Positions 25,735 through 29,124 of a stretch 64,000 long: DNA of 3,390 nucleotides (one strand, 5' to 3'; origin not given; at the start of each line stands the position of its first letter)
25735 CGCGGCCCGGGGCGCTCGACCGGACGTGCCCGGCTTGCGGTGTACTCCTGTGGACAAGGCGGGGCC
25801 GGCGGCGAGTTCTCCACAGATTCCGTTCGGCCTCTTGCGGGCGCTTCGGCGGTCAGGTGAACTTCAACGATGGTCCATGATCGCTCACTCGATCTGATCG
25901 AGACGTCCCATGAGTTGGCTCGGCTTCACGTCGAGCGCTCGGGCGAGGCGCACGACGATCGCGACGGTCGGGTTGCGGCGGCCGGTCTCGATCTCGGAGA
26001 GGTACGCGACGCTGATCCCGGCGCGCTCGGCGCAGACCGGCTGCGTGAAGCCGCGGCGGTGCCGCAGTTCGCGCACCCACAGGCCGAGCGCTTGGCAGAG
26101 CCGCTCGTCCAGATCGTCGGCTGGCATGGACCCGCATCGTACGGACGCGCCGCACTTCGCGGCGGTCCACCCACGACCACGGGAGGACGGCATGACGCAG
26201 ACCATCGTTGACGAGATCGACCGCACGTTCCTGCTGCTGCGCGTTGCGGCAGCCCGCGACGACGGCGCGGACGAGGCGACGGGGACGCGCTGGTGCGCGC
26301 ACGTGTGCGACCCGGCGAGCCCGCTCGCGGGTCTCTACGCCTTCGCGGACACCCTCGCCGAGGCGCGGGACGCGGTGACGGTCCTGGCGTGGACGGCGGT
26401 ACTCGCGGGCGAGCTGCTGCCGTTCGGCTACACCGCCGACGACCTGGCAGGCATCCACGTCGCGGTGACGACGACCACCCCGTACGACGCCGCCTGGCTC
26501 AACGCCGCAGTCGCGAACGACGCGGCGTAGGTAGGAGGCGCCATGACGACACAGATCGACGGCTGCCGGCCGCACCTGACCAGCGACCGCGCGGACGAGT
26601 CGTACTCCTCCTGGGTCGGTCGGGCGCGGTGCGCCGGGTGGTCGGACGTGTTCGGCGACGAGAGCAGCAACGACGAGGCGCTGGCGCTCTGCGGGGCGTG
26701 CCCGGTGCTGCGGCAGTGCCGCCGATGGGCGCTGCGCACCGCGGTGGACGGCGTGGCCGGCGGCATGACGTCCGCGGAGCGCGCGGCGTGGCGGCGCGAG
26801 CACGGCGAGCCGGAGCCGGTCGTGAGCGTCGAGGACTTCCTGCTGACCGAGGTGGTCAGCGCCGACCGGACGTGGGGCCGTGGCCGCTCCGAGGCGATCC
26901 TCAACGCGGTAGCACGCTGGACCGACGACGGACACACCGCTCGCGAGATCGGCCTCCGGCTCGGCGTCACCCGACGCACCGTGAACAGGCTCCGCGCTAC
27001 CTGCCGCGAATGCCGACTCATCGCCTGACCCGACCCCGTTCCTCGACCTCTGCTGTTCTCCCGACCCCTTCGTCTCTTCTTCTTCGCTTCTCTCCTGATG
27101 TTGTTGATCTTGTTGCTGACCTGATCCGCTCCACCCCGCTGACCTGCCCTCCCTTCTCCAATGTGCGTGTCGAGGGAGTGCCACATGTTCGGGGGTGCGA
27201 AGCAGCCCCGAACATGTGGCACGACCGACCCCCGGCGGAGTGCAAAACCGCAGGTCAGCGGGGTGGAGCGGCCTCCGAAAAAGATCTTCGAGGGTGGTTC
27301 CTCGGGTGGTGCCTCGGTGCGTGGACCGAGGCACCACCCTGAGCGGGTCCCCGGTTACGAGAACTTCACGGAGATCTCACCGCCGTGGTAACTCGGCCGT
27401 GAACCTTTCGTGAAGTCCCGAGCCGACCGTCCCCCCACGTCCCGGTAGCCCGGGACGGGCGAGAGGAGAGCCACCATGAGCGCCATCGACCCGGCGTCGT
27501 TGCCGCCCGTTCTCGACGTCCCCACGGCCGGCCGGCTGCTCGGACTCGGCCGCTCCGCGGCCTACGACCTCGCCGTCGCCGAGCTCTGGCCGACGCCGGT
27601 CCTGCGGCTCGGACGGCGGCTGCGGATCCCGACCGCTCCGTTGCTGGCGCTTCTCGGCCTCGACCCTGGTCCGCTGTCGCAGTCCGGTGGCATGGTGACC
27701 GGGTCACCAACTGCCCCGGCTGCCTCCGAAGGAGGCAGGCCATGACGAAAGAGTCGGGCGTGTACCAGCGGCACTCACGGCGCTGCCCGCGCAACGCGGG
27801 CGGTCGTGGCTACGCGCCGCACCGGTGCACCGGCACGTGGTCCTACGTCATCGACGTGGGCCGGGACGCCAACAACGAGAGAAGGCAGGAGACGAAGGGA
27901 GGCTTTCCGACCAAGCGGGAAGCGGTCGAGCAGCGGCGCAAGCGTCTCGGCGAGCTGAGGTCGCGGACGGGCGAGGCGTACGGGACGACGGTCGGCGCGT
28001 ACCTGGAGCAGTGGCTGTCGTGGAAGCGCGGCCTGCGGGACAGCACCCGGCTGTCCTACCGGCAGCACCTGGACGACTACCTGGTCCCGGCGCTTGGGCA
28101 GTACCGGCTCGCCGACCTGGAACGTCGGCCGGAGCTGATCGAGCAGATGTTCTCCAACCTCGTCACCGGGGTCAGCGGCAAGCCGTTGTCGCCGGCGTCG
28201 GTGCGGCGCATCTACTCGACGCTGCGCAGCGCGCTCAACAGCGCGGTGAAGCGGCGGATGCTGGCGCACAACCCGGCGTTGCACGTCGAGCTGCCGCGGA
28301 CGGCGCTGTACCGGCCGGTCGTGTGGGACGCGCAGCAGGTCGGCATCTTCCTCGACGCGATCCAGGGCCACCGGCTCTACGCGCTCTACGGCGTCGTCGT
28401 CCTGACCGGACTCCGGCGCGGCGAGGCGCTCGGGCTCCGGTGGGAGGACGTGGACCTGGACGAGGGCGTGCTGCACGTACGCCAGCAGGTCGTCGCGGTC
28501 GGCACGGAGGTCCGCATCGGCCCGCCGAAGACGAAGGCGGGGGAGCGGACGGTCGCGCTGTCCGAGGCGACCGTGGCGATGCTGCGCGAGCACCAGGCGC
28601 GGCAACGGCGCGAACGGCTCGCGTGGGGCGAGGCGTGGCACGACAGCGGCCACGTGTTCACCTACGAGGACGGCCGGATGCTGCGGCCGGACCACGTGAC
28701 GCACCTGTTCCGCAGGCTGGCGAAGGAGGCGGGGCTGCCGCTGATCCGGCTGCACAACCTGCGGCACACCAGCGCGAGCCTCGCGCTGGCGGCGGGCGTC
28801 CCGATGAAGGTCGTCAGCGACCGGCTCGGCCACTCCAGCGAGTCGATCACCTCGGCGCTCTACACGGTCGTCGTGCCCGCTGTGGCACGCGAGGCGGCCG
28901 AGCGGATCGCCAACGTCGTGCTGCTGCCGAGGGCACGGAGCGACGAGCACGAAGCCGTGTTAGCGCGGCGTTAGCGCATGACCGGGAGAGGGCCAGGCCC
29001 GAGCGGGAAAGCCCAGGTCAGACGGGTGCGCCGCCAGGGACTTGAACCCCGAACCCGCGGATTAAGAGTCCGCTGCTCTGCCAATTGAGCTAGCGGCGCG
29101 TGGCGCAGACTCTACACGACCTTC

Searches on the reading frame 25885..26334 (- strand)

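Call 62: search_protein_families(library=pfam, proteins=[window:25885-26334:-], max_evalue=0.01)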
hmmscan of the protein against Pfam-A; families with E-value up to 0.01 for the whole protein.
window:25885-26334:- (149 aa): 5 families
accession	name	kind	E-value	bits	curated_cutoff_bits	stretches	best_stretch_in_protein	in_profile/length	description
PF13560.12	HTH_31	-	7.3e-15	55.5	27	1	82-139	1-59/64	Helix-turn-helix domain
PF01381.28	HTH_3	-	1.7e-12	47.6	23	1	87-140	1-54/55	Helix-turn-helix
PF12844.13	HTH_19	-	9.5e-07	29.1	30.2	1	87-142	4-59/64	Helix-turn-helix domain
PF13443.12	HTH_26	-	2.7e-05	24.8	22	1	88-143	3-59/63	Cro/C1-type HTH DNA-binding domain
PF13413.12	HTH_25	-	0.0091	16.2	24.6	0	88-119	3-34/62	Helix-turn-helix domain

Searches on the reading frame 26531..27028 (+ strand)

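Call 62: search_protein_families(library=pfam, proteins=[window:26531-27028:+], max_evalue=0.01)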
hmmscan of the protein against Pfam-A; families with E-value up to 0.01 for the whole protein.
window:26531-27028:+ (165 aa): 4 families
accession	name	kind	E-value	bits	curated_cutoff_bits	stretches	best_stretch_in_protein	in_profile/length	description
PF02467.21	Whib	-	1.3e-10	42.1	23.6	1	28-86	1-64/65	Transcription factor WhiB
PF13384.12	HTH_23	-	0.0002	21.5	24.6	1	127-156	10-39/50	Homeodomain-like domain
PF04545.22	Sigma70_r4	-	0.0021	18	24.1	1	128-156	15-42/50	Sigma-70, region 4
PF13551.12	HTH_29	-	0.0056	17.2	28.1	0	132-156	9-34/64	Winged helix-turn helix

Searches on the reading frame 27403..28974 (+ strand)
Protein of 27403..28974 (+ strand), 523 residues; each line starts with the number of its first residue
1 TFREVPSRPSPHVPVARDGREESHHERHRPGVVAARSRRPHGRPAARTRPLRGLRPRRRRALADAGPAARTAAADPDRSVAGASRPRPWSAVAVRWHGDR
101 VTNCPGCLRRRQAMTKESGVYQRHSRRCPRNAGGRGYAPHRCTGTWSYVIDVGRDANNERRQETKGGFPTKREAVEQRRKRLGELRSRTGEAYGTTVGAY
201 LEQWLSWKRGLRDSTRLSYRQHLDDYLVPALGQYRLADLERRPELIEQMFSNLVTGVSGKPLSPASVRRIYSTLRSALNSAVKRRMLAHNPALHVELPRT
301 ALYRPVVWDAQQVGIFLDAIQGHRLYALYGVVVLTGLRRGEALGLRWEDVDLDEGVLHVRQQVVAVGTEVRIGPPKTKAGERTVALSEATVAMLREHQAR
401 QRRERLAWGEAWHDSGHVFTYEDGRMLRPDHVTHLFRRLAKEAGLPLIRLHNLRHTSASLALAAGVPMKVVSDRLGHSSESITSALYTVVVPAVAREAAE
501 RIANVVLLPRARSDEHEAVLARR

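Call 62: search_protein_families(library=pfam, proteins=[window:27403-28974:+], max_evalue=0.01)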
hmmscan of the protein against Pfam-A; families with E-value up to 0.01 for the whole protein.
window:27403-28974:+ (523 aa): 4 families
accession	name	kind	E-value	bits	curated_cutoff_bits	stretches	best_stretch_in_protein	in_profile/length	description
PF00589.27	Phage_integrase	-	7.5e-24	84.9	27.1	1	317-488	12-166/172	Phage integrase family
PF14657.12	Arm-DNA-bind_4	-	1.6e-08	34.5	22.3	1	145-176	1-33/47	Arm DNA-binding domain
PF14659.12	Phage_int_SAM_3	-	0.00017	22.2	22.6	1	196-241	1-47/58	Phage integrase, N-terminal SAM-like domain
PF13102.12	Phage_int_SAM_5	-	0.0071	17.1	22.3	0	233-291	40-92/98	Phage integrase SAM-like domain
